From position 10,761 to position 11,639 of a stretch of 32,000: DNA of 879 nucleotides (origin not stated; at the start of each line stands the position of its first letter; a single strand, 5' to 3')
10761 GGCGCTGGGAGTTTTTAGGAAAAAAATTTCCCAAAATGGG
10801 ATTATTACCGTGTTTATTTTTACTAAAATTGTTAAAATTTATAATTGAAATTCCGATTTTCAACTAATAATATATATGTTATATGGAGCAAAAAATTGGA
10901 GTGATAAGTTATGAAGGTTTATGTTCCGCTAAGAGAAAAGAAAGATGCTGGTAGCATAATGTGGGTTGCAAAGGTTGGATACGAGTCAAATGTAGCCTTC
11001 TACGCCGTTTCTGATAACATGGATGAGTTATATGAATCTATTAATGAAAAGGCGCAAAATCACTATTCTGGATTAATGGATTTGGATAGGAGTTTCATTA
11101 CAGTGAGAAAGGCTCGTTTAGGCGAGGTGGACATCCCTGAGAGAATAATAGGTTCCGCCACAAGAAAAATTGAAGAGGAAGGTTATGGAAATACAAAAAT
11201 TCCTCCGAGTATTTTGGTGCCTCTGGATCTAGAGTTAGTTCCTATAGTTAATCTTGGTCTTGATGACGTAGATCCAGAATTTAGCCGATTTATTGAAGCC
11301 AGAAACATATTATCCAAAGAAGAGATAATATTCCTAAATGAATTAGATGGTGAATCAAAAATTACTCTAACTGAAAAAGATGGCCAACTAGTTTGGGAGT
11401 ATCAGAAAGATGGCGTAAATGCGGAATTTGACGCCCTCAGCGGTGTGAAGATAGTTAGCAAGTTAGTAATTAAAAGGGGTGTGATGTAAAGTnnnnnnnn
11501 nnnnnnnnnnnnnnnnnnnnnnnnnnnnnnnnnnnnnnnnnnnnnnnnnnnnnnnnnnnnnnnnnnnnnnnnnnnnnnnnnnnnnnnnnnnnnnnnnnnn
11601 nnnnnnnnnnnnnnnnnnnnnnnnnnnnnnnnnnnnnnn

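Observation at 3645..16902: Hdr/MvhD module, Mer and MetVF co-located: a candidate dual-pterin, electron-bifurcating C1 node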

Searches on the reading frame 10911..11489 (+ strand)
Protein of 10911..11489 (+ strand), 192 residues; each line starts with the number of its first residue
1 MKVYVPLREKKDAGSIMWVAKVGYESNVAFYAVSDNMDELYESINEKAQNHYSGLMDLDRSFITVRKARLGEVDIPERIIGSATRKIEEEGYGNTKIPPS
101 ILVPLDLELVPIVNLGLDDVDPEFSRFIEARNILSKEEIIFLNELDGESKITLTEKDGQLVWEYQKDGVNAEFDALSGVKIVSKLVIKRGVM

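Call 3: search_protein_families(library=pfam, proteins=[window:10911-11489:+])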
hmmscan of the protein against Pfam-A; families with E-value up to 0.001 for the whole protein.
window:10911-11489:+ (192 aa): 0 families

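Call 5: search_protein_families(library=ncbifam, proteins=[window:10911-11489:+], max_evalue=0.01)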
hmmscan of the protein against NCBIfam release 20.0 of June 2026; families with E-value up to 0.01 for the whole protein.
window:10911-11489:+ (192 aa): 0 families

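Call 40: search_solved_structures(query=window:10911-11489:+, max_evalue=10)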
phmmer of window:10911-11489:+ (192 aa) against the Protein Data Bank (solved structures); distinct sequences matched with E-value up to 10: 2.
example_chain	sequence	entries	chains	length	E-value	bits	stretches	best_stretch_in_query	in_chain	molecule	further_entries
7rdr_A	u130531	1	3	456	2.9e-07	33.6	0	78-128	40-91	Circular tendon repeat protein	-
9l9p_B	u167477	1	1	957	0.88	12.5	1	12-88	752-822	Tape measure protein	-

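Call 47: search_protein_representatives(protein=window:10911-11489:+)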
Query: 192 residues. Proteins with E-value up to 0.001 (for the whole library): 18; up to 1e-10: 9; up to 1e-30: 1. The best 18 are listed.
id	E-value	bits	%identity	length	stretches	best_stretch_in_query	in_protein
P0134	2.1e-96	337.2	83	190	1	1-190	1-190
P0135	1.5e-18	83.4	34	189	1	10-165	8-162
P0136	3.1e-17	79.1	37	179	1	1-169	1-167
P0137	6.1e-16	74.9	26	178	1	8-168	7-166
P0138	1.0e-15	74.2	30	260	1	12-180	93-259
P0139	1.1e-15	74.1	32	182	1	14-143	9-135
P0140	2.1e-15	73.2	31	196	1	1-168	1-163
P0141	1.2e-14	70.7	30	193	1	12-178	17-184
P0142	3.5e-14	69.2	29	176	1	2-171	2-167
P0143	1.2e-10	57.7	28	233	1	14-178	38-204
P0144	8.4e-10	54.9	28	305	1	4-181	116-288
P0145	8.8e-10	54.9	31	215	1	13-142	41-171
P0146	8.6e-08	48.4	27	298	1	13-181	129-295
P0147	2.4e-07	46.9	39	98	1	1-80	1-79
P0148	5.3e-07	45.8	27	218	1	13-182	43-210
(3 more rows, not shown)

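Call 49: search_protein_families(library=pfam, proteins=[P0138, P0144, P0146, P0143, P0145, P0148], max_evalue=0.1)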
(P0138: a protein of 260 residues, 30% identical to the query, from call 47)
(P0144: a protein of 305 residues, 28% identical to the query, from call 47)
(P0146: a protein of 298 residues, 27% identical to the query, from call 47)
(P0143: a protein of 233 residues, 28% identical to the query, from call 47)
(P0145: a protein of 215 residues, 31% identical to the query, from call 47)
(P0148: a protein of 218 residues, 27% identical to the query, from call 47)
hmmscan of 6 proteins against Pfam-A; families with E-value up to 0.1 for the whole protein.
P0138 (260 aa): 0 families

P0144 (305 aa): 1 family
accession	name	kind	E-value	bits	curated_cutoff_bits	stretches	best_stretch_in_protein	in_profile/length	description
PF05903.20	Peptidase_C97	-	0.079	13.2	29.2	0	62-105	66-107/151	PPPDE putative peptidase domain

P0146 (298 aa): 0 families

P0143 (233 aa): 0 families

P0145 (215 aa): 0 families

P0148 (218 aa): 2 families
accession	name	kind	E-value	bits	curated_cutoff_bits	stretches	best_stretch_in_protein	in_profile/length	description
PF13475.11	DUF4116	-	0.025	14.5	24.9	0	71-86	1-16/49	Domain of unknown function (DUF4116)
PF08000.17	bPH_1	-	0.1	13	27.7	0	95-161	45-111/122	Bacterial PH domain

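Call 59: predict_structure(alignment_id=A1)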
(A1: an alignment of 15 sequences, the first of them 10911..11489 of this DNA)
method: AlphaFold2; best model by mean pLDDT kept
length: 192 residues; sequences in the alignment: 15
mean_pLDDT: 87.9   pTM: 0.84
mean pLDDT of the five models: 87.9, 87.9, 87.4, 86.9, 85.3
residues with pLDDT >= 90: 119; 70-90: 49; 50-70: 18; < 50: 6
segments of 3 or more residues with pLDDT < 50: 185-187
pLDDT, mean of each block of 10 residues (from residue 1): 84 86 98 98 98 97 95 90 85 73 93 76 86 96 86 94 91 95 58 41
secondary structure, 60 per line:
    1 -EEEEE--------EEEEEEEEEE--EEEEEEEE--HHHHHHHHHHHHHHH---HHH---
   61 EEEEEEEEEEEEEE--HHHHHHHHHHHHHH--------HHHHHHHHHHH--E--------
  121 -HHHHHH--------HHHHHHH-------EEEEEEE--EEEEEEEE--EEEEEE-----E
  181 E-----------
elements in order: E2-6 E15-24 E27-34 H37-51 E61-74 H77-90 H99-109 H122-127 H136-142 E150-156 E159-166 E169-174

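Call 63: fold_search(model_id=the predicted structure, library=pdb)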
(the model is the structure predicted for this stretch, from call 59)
No match with E <= 0.001 here; weaker rows may still be real.
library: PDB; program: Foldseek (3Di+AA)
matches with E <= 10: 500; with E <= 0.001: 0
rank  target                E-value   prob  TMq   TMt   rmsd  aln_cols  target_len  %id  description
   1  1olz_A                1.2e-01  0.06  0.12  0.05  20.9       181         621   14  The ligand-binding face of the semaphorins revealed by the high resolution crystal structure of SEMA4D (released 2003-09-11)
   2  4exr                  1.8e-01  0.28  0.22  0.27  15.7       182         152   11  Crystal structure of a putative lipoprotein (CD1622) from Clostridium difficile 630 at 1.85 A resolution (released 2012-06-27)
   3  9e9v_B                2.1e-01  0.16  0.22  0.23  19.9       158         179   16  Structural Insights into HIV-1 Vif-Mediated Ubiquitination and Degradation of APOBEC3H (released 2026-03-11)
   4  2gu3                  3.0e-01  0.87  0.21  0.30   3.5        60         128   22  YpmB protein from Bacillus subtilis (released 2006-05-30)
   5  1yp3_C                3.2e-01  0.10  0.15  0.09  11.7       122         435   11  Crystal structure of potato tuber ADP-glucose pyrophosphorylase in complex with ATP (released 2005-03-15)
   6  3ol2_A                3.4e-01  0.05  0.16  0.07  21.3       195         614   14  Receptor-ligand structure of Human Semaphorin 4D with Plexin B1. (released 2010-10-13)
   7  4p4s_A                3.6e-01  0.21  0.18  0.13   7.7        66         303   17  GMPPCP-bound stalkless-MxA (released 2014-10-22)
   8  1pya_B                3.8e-01  0.08  0.15  0.14  13.2       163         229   17  REFINED STRUCTURE OF THE PYRUVOYL-DEPENDENT HISTIDINE DECARBOXYLASE FROM LACTOBACILLUS 30A (released 1994-01-31)
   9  2qm4_B                4.3e-01  0.07  0.14  0.13  17.3       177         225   10  Crystal structure of human XLF/Cernunnos, a non-homologous end-joining factor (released 2007-12-11)
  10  4lnq_A                4.8e-01  0.04  0.14  0.14  16.7       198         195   10  Crystal structure of Ifi202 HINa domain in complex with 20bp dsDNA (released 2014-01-08)
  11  9cq3_c                4.8e-01  0.06  0.14  0.12  16.8       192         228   12  The gap-filling complex with Pol mu engaged in the NHEJ pathway (released 2025-04-23)
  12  9n82_c                4.8e-01  0.06  0.12  0.11  14.1       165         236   10  The ligation (AMP-Lys) complex in the NHEJ pathway (released 2025-04-23)
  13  4d0b_A                5.1e-01  0.02  0.10  0.08  20.9       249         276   11  COMPLEX OF A B21 CHICKEN MHC CLASS I MOLECULE AND A 10MER CHICKEN PEPTIDE (released 2015-05-06)
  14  5xkl                  5.1e-01  0.02  0.11  0.09  20.0       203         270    7  Crystal structure of Rv0289/EspG3 from the ESX-3 type VII secretion system of M. tuberculosis (released 2018-05-16)
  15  5z98_A                5.1e-01  0.05  0.14  0.15  19.5       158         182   13  Crystal Structure of the Primate APOBEC3H Dimer mediated by RNA Duplex (released 2018-08-15)
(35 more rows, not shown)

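Call 92: find_encoding_contigs(protein=P0135, flank=6000, max_places=2)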
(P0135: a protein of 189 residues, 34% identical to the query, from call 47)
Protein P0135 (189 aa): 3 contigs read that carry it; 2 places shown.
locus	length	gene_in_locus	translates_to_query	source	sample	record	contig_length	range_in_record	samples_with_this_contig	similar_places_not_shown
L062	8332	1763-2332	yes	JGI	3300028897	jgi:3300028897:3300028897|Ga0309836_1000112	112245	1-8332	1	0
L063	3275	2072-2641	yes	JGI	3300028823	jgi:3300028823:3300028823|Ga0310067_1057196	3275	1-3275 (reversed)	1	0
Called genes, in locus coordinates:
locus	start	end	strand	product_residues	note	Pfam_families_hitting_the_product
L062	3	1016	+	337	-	?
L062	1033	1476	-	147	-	PF13404:HTH_AsnC-type, PF13412:HTH_24, PF01037:AsnC_trans_reg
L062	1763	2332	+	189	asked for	-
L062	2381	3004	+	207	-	PF12225:DUF5981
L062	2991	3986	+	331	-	PF02219:MTHFR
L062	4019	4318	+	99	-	-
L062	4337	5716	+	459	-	PF02310:B12-binding, PF04055:Radical_SAM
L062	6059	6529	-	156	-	PF00994:MoCF_biosynth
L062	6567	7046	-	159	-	PF01967:MoaC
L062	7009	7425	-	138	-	PF02391:MoaE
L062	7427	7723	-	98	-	PF02597:ThiS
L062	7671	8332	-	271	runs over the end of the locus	PF04055:Radical_SAM, PF06463:Mob_synth_C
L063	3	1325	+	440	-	?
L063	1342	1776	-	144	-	PF13404:HTH_AsnC-type, PF13412:HTH_24, PF01037:AsnC_trans_reg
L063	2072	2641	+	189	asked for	-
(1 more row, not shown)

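Call 93: find_encoding_contigs(protein=P0137, flank=6000, max_places=2)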
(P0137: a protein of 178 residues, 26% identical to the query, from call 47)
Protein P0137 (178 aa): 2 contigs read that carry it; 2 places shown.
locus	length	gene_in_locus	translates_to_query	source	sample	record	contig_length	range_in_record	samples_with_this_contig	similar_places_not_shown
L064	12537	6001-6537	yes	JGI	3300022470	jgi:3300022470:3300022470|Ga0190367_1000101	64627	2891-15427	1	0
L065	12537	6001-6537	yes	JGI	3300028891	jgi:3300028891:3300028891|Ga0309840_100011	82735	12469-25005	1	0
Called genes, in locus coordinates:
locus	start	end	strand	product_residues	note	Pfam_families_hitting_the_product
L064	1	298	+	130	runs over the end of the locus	PF00137:ATP-synt_C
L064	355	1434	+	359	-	PF04389:Peptidase_M28 (faint), PF01546:Peptidase_M20, PF07687:M20_dimer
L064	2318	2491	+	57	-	-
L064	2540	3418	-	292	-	-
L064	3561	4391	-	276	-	PF02517:Rce1-like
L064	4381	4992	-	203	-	PF01966:HD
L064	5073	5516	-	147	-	PF08281:Sigma70_r4_2 (weak), PF01047:MarR (weak), PF13404:HTH_AsnC-type, PF13412:HTH_24, PF08279:HTH_11 (weak), PF01037:AsnC_trans_reg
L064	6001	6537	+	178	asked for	-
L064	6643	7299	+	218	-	PF12225:DUF5981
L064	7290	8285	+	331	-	PF02219:MTHFR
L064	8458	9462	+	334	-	PF00296:Bac_luciferase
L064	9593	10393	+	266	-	-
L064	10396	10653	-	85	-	-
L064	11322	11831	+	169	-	PF13302:Acetyltransf_3, PF00583:Acetyltransf_1, PF13673:Acetyltransf_10, PF13508:Acetyltransf_7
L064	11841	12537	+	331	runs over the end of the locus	PF00156:Pribosyltran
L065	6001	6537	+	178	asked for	-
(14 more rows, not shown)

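Call 94: find_encoding_contigs(protein=P0140, flank=6000, max_places=2)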
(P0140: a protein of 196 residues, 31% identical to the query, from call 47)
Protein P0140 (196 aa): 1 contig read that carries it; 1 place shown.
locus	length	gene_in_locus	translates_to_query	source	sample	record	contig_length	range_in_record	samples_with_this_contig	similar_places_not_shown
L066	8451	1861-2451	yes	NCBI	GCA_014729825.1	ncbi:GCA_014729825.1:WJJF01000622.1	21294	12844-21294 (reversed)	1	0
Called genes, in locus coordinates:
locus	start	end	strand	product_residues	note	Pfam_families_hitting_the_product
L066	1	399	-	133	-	PF12840:HTH_20 (weak), PF13404:HTH_AsnC-type, PF13412:HTH_24, PF24034:DUF7343 (weak), PF08279:HTH_11 (faint), PF13518:HTH_28 (weak), PF01037:AsnC_trans_reg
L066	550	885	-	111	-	-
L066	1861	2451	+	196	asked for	-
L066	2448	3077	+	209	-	-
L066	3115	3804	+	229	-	PF12225:DUF5981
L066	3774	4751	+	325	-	PF02219:MTHFR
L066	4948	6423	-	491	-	PF13347:MFS_2, PF07690:MFS_1 (weak)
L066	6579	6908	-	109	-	-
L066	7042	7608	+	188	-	PF13091:PLDc_2, PF00614:PLDc (weak)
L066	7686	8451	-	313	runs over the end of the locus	PF02219:MTHFR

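Call 95: find_encoding_contigs(protein=P0142, flank=6000, max_places=1)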
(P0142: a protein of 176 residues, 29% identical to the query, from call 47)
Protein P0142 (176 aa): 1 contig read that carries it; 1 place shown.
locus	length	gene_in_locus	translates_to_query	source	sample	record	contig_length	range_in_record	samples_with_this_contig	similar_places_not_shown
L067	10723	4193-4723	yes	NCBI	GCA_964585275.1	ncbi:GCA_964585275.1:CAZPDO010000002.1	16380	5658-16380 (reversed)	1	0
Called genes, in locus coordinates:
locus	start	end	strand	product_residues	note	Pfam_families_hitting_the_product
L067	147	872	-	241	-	PF06745:ATPase, PF23442:DUF7125 (faint)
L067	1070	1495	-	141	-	PF01751:Toprim (weak)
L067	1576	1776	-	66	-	-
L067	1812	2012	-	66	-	-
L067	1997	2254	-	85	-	-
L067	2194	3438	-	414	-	-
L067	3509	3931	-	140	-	PF01047:MarR (weak), PF08280:HTH_Mga (faint), PF13404:HTH_AsnC-type, PF13412:HTH_24, PF08279:HTH_11 (weak), PF13384:HTH_23 (weak), PF22451:NirdL-like_HTH, PF01037:AsnC_trans_reg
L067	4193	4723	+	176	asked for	-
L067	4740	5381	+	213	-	PF12225:DUF5981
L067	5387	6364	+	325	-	PF02219:MTHFR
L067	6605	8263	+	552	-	PF06418:CTP_synth_N, PF00117:GATase, PF07722:Peptidase_C26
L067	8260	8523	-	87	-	PF12797:Fer4_2 (faint), PF12837:Fer4_6 (faint), PF13237:Fer4_10, PF00037:Fer4 (weak), PF14697:Fer4_21 (weak), PF12838:Fer4_7 (weak)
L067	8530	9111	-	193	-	PF01558:POR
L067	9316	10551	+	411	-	PF09376:NurA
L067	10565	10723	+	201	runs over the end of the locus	PF26500:DUF8166 (weak)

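Call 96: find_encoding_contigs(protein=P0144, flank=6000, max_places=1)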
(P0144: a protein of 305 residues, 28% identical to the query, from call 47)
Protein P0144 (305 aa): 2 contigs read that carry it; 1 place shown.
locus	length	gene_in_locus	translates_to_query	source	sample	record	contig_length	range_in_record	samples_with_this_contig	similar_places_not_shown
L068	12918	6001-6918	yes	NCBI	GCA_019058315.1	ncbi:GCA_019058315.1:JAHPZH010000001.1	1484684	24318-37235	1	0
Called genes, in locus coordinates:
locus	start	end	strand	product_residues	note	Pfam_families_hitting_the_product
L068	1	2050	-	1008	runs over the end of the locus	PF12838:Fer4_7, PF07992:Pyr_redox_2, PF00037:Fer4, PF12837:Fer4_6, PF12838:Fer4_7, PF13187:Fer4_9, PF13237:Fer4_10, PF14697:Fer4_21, +23 more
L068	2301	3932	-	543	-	PF00296:Bac_luciferase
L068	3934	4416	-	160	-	-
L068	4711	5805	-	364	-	PF04014:MazE_antitoxin (weak), PF01895:PhoU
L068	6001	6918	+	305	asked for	-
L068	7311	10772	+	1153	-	PF12831:FAD_oxidored, PF13450:NAD_binding_8 (weak), PF07992:Pyr_redox_2 (weak), PF12831:FAD_oxidored, PF13450:NAD_binding_8, PF00037:Fer4 (weak), PF14697:Fer4_21, PF02662:FlpD, +18 more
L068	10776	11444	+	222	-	PF12225:DUF5981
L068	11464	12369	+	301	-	PF02219:MTHFR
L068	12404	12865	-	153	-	PF12840:HTH_20 (faint), PF13404:HTH_AsnC-type, PF13412:HTH_24, PF08220:HTH_DeoR (weak), PF08279:HTH_11 (weak), PF01037:AsnC_trans_reg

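Call 97: find_encoding_contigs(protein=P0141, flank=6000, max_places=1)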
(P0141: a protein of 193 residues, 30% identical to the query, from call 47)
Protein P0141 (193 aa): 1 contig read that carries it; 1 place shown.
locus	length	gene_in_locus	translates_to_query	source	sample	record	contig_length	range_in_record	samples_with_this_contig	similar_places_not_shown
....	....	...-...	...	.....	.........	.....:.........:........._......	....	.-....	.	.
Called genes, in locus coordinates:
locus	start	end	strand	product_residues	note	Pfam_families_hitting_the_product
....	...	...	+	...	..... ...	-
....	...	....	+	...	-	?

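Call 102: list_cluster_members(proteins=[P0144, P0135, P0140, P0142, P0136, P0139, P0146, P0138, P0143, P0148])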
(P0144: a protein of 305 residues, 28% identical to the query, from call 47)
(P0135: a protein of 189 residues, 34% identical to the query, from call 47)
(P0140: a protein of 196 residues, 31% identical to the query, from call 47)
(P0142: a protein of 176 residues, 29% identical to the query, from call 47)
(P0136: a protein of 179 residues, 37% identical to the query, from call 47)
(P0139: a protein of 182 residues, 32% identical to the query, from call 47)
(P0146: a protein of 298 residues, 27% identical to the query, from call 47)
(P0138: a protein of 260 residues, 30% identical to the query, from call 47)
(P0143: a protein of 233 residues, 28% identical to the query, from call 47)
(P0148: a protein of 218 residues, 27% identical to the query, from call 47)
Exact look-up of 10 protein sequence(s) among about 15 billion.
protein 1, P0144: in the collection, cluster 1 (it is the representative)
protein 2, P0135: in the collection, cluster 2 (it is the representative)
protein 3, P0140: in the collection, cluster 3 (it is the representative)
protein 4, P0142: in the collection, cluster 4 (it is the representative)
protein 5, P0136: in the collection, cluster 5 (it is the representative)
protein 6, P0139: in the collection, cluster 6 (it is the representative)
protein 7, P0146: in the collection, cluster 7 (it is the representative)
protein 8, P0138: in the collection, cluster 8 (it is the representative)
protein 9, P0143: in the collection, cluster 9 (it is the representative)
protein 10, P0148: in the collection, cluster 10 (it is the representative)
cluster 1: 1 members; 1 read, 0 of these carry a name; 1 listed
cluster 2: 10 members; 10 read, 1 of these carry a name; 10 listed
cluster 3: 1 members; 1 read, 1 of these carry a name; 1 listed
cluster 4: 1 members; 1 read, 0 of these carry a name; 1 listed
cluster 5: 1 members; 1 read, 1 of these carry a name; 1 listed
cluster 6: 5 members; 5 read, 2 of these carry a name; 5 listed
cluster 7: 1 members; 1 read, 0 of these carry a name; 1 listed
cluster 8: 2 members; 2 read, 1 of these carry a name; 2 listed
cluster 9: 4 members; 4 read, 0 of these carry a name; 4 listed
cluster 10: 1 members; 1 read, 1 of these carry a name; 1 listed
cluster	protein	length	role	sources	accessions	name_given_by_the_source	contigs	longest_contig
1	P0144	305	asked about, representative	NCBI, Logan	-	-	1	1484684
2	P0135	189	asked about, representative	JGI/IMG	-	-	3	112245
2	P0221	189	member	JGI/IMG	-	hypothetical protein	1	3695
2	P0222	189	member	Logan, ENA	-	-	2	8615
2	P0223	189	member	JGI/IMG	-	-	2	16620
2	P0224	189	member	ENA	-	-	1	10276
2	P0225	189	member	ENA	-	-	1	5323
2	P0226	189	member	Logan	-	-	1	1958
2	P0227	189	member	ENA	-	-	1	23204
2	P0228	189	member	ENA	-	-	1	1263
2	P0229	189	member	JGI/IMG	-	-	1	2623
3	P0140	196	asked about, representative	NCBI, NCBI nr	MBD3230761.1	MAG: hypothetical protein GF329_21460 [Candidatus Lokiarchaeota archaeon] | hypothetical protein [Candidatus Lokiarchaeota archaeon]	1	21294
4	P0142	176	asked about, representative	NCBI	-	-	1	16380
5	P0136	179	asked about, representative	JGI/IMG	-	hypothetical protein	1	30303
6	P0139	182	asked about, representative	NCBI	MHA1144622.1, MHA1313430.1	MAG: hypothetical protein ACTSRW_07790 [Candidatus Helarchaeota archaeon]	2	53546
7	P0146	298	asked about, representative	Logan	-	-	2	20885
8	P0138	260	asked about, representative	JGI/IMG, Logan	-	hypothetical protein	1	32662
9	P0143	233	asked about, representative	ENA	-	-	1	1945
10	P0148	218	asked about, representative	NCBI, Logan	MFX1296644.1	MAG: hypothetical protein ACFFD2_17525 [Promethearchaeota archaeon]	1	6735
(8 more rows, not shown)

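Call 103: find_encoding_contigs(protein=P0146, flank=7000, max_places=1)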
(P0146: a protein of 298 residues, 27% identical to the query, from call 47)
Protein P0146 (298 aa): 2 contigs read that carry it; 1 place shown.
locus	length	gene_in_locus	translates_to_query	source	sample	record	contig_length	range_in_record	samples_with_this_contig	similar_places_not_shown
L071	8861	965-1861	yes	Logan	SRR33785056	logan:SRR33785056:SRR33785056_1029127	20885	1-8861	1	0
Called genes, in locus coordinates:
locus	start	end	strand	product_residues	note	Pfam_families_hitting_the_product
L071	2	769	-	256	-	?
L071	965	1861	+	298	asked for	-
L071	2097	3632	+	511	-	-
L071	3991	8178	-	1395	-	-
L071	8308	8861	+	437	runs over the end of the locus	PF07690:MFS_1, PF13347:MFS_2, PF07690:MFS_1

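Call 104: find_encoding_contigs(protein=P0138, flank=7000, max_places=1)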
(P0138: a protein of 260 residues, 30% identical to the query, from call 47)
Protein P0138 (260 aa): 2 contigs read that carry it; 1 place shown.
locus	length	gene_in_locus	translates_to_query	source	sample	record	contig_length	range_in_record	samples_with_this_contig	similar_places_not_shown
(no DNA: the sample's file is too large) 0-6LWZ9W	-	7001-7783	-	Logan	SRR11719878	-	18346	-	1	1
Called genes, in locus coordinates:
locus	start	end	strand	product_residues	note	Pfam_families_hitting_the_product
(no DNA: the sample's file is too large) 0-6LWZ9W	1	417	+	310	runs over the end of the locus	PF02445:NadA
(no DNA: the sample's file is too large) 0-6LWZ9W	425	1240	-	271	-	PF04055:Radical_SAM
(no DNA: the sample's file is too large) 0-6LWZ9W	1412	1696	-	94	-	-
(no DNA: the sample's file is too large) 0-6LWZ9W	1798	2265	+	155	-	PF04608:PgpA (weak)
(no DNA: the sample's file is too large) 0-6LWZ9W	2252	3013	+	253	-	PF02654:CobS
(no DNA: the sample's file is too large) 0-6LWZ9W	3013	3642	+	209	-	PF00483:NTP_transferase (weak), PF01128:IspD, PF02348:CTP_transf_3, PF12804:NTP_transf_3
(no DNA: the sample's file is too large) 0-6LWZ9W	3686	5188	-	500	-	PF00296:Bac_luciferase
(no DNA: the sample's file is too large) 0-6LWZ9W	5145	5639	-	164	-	-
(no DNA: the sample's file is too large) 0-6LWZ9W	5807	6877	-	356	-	PF01895:PhoU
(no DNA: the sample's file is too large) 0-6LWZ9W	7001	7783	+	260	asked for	-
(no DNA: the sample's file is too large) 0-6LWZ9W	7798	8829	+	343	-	PF00037:Fer4 (weak), PF12838:Fer4_7 (weak), PF02662:FlpD, PF12838:Fer4_7, PF13187:Fer4_9, PF13237:Fer4_10, PF14697:Fer4_21, PF02662:FlpD, +12 more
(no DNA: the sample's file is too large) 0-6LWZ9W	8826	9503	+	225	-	PF12225:DUF5981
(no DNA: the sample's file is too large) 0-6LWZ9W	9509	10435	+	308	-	PF02219:MTHFR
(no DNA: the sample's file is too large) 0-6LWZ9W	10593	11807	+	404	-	-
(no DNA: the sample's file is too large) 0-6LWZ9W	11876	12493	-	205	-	PF00160:Pro_isomerase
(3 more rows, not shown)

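Call 105: find_encoding_contigs(protein=P0139, flank=7000, max_places=1)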
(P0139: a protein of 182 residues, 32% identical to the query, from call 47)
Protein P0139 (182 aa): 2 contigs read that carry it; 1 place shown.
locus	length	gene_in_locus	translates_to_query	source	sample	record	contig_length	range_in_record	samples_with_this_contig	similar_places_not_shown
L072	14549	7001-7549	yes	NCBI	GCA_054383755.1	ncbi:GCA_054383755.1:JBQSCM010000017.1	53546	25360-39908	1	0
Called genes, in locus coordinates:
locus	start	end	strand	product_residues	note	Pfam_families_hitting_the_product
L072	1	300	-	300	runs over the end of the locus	PF02754:CCG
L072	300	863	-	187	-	PF13183:Fer4_8, PF13187:Fer4_9 (weak), PF13534:Fer4_17, PF19252:HIND (weak)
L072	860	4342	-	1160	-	PF12831:FAD_oxidored (weak), PF00890:FAD_binding_2 (weak), PF01266:DAO (weak), PF07992:Pyr_redox_2 (weak), PF13450:NAD_binding_8 (weak), PF14697:Fer4_21 (weak), PF12838:Fer4_7 (weak), PF02662:FlpD, +11 more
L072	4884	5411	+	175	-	-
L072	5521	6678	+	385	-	-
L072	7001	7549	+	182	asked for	-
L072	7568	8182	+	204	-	-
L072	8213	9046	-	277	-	-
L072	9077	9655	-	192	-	PF00929:RNase_T (weak), PF16473:Rv2179c-like (weak)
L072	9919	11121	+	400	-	PF16656:Pur_ac_phosph_N, PF00149:Metallophos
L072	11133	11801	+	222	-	-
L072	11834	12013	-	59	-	-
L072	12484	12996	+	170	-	-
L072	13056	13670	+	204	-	PF00025:Arf, PF00071:Ras, PF03193:RsgA_GTPase (faint), PF08477:Roc, PF03029:ATP_bind_1 (faint)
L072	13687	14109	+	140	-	-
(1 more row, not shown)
